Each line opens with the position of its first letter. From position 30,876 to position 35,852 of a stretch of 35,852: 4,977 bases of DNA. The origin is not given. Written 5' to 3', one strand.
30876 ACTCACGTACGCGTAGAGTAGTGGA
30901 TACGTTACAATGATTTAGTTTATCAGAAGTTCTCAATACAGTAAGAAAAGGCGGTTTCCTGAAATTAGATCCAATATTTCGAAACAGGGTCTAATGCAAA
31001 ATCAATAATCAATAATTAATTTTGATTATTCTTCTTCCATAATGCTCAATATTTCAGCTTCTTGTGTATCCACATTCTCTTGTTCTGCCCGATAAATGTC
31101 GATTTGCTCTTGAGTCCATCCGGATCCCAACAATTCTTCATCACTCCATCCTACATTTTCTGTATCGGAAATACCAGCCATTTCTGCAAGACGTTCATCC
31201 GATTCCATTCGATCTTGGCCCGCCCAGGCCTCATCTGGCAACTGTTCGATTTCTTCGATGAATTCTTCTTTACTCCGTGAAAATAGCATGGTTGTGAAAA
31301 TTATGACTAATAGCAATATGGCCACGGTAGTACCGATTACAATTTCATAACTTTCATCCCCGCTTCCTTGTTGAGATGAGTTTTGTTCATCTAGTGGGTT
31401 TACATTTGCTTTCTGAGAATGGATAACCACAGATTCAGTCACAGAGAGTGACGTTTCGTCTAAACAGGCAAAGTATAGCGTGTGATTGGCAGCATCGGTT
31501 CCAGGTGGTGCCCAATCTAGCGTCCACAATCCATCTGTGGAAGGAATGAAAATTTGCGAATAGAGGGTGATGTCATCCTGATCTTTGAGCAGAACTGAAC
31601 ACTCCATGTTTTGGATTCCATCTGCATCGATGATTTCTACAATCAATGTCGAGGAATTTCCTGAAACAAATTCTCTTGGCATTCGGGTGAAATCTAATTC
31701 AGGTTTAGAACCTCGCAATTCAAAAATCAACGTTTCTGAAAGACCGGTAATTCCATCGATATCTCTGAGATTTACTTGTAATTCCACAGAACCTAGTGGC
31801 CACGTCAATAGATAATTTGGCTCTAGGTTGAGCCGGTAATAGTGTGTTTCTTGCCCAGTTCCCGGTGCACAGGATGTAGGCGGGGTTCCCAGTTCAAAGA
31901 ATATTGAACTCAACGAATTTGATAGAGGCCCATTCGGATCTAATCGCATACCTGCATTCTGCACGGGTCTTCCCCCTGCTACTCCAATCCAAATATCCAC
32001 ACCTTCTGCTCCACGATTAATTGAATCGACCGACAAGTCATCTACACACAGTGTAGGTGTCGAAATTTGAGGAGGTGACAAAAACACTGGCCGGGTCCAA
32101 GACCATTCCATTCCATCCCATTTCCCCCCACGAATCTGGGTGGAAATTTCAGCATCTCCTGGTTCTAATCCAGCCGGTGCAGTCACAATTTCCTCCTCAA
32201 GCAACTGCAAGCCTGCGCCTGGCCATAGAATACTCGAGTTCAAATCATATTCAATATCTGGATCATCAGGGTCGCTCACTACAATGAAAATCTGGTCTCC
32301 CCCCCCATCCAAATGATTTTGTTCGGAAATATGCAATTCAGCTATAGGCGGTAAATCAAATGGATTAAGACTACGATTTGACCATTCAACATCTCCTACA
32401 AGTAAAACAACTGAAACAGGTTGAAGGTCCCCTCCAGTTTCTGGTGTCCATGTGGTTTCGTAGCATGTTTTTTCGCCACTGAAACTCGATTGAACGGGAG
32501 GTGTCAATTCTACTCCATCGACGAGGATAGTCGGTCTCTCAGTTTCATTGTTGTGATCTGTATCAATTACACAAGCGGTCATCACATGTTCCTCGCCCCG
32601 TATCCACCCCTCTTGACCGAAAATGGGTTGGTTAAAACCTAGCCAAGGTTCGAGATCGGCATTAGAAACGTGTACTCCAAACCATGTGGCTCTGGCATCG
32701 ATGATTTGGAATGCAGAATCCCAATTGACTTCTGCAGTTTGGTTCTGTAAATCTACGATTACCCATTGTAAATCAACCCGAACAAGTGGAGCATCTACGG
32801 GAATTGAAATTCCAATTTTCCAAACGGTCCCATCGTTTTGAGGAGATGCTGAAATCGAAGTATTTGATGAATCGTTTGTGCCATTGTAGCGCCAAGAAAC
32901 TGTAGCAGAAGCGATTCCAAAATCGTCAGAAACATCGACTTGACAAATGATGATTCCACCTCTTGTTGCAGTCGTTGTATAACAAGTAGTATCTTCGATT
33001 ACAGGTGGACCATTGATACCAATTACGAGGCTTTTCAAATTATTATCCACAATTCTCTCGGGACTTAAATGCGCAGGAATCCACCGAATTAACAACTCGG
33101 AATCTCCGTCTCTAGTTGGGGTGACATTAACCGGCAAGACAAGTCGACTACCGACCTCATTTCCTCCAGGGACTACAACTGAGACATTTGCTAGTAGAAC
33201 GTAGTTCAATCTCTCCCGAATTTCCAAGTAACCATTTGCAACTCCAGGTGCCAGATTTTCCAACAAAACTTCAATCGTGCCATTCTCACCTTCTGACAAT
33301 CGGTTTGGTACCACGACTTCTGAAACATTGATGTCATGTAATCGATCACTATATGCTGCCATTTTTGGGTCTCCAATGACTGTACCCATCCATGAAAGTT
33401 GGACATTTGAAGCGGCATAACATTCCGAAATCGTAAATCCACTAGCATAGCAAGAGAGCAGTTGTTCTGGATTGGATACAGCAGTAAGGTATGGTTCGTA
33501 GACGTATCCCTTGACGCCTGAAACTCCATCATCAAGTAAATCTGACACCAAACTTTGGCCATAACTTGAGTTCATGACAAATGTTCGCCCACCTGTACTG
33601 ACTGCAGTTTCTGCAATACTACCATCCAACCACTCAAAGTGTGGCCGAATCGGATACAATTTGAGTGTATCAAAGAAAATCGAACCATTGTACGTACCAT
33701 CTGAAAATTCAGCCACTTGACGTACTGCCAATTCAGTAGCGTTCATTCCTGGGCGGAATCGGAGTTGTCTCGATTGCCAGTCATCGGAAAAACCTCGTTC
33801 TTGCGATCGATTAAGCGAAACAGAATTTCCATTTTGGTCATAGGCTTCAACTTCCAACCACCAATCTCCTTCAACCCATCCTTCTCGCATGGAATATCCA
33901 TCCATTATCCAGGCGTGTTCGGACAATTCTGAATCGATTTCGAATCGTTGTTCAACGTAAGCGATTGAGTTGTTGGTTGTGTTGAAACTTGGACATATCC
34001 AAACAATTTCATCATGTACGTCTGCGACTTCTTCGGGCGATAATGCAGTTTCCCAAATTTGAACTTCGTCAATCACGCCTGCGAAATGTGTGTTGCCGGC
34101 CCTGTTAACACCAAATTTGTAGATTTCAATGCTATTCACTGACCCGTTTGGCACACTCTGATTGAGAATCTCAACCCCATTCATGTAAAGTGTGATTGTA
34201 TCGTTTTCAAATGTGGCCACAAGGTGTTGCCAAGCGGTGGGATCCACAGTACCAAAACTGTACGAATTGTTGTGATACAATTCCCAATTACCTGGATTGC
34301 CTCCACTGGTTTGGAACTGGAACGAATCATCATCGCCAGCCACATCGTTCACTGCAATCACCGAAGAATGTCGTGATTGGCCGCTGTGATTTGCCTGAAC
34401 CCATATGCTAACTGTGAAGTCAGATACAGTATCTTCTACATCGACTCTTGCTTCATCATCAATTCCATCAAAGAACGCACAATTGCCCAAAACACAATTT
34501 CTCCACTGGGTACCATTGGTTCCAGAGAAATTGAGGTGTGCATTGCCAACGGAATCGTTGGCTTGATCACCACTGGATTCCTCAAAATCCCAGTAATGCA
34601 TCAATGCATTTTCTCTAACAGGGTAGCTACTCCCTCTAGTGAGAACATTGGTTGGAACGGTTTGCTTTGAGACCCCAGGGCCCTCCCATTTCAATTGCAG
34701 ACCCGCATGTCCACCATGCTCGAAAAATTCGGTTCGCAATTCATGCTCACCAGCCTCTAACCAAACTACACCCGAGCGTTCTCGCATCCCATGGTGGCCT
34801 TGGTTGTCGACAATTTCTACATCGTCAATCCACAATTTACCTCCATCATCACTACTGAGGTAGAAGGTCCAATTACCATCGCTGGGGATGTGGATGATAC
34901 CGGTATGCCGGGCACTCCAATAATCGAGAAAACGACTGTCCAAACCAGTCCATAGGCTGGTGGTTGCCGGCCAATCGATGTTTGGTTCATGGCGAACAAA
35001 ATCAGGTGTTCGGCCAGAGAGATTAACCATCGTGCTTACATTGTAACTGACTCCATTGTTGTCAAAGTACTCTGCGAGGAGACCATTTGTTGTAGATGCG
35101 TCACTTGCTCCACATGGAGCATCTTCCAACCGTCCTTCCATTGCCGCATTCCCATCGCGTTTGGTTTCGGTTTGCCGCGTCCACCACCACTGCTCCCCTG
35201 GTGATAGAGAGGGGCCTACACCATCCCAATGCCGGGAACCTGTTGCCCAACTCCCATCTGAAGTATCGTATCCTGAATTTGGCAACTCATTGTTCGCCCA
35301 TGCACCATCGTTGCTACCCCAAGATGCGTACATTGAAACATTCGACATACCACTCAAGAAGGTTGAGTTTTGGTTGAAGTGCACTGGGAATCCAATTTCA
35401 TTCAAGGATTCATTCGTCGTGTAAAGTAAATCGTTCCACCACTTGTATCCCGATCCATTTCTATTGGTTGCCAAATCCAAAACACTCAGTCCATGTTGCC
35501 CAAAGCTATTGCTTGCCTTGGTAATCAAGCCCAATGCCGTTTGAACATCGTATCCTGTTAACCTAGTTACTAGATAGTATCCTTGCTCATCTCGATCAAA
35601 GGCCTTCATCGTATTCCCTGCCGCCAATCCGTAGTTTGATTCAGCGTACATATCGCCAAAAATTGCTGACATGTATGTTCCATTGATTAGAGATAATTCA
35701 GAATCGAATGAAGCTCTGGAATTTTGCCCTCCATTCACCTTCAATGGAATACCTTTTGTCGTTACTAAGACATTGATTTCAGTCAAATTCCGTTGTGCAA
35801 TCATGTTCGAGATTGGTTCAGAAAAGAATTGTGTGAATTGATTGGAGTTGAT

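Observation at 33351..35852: Giant surface protein: PA14 + LamG (+ a third beta domain) appear inserted inside a TIGR03790-like domain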

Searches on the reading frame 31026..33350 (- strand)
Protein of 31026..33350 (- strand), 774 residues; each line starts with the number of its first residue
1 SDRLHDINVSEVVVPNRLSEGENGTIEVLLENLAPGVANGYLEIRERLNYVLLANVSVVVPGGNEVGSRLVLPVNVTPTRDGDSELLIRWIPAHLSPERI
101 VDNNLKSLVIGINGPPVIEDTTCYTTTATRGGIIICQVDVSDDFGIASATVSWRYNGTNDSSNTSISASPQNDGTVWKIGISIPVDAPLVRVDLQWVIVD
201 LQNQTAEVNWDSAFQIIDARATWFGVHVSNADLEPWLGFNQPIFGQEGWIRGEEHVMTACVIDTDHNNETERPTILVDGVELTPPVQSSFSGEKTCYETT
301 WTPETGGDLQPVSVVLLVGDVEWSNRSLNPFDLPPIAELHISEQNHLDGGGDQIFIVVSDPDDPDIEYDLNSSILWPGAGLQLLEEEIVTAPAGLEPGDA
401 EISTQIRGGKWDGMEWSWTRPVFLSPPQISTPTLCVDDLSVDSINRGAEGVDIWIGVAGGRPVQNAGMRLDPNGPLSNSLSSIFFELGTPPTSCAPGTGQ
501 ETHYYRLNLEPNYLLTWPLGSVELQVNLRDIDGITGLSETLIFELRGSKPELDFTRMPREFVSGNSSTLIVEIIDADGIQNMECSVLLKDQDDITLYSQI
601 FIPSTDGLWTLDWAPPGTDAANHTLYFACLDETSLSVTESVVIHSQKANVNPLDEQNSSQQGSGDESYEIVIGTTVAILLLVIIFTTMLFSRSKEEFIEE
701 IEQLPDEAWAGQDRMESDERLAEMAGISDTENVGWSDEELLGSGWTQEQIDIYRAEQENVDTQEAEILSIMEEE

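Call 6: search_protein_families(library=ncbifam, proteins=[window:31026-33350:-], max_evalue=10)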
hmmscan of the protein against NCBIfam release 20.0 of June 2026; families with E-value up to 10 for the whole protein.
window:31026-33350:- (774 aa): 0 families

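Call 63: search_solved_structures(query=window:31200-33350:-, max_evalue=10)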
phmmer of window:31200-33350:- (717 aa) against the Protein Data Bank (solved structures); distinct sequences matched with E-value up to 10: 1.
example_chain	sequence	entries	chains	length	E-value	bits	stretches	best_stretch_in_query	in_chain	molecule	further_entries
5t7v_LL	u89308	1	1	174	1.9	9.8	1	7-48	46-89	50S ribosomal protein L6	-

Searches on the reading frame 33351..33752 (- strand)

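Call 6: search_protein_families(library=ncbifam, proteins=[window:33351-33752:-], max_evalue=10)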
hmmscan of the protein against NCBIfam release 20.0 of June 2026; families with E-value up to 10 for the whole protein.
window:33351-33752:- (134 aa): 1 family
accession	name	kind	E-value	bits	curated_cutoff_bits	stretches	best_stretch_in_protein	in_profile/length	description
TIGR03790.1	TIGR03790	subfamily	9.4e-17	61.5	67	1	34-121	232-316/316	TIGR03790 family protein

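Call 22: search_protein_families(library=pfam, proteins=[window:33351-33752:-], max_evalue=10)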
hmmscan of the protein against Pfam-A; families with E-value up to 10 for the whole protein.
window:33351-33752:- (134 aa): 0 families

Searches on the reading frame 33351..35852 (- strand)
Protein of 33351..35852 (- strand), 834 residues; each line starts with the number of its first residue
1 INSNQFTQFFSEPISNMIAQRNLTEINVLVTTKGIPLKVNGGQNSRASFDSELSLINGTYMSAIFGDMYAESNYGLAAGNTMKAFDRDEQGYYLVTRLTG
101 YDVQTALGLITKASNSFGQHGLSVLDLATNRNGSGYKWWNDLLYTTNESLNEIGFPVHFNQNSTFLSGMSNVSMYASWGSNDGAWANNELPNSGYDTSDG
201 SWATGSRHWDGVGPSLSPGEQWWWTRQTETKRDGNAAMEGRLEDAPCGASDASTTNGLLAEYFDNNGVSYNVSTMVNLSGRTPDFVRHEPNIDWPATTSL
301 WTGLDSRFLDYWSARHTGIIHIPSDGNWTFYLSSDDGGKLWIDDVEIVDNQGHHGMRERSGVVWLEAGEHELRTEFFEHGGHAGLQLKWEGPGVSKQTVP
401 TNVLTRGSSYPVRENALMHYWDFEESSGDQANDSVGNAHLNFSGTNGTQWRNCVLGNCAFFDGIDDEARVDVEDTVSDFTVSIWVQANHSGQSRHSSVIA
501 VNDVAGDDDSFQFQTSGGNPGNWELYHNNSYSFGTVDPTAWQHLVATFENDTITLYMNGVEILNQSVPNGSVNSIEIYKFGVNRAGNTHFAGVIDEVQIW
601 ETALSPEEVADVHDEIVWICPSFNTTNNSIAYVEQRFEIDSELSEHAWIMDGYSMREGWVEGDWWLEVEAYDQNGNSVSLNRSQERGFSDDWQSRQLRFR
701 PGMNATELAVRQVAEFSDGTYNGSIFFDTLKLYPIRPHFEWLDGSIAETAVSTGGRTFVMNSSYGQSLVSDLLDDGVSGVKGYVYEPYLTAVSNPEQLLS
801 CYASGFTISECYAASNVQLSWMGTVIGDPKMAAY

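Call 14: search_solved_structures(query=window:33351-35852:-, max_evalue=1)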
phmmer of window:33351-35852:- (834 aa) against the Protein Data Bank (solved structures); distinct sequences matched with E-value up to 1: 7.
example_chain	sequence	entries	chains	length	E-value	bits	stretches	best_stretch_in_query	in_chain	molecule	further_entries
6qdi_A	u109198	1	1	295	5.4e-26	94.2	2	311-404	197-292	PA14 domain-containing protein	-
6qe7_A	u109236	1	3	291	8.5e-22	80.3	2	284-406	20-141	Anti-sigma-I factor RsgI3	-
9s8a_A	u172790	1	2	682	4.2e-09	38.3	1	314-407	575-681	Sulfatase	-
5hon_A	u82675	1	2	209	8.4e-07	30.7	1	425-612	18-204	Extracellular arabinanase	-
7ufg_A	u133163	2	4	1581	0.92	10.7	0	538-610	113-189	Pappalysin-1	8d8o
8a7d_C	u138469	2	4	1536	0.93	10.7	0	538-610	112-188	Pappalysin-1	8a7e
7y5n_C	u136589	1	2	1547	0.94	10.7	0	538-610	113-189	Pappalysin-1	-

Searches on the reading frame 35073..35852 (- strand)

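Call 6: search_protein_families(library=ncbifam, proteins=[window:35073-35852:-], max_evalue=10)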
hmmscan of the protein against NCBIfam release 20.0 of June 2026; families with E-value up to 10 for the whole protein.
window:35073-35852:- (260 aa): 2 families
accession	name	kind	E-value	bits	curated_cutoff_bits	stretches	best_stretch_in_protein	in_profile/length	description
TIGR03790.1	TIGR03790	subfamily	2.8e-13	50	67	1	8-182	50-227/316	TIGR03790 family protein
TIGR03836.1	termin_org_HMW1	equivalog_domain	0.064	13.6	85.2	1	58-94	11-47/82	cytadherence high molecular weight protein 1 N-terminal region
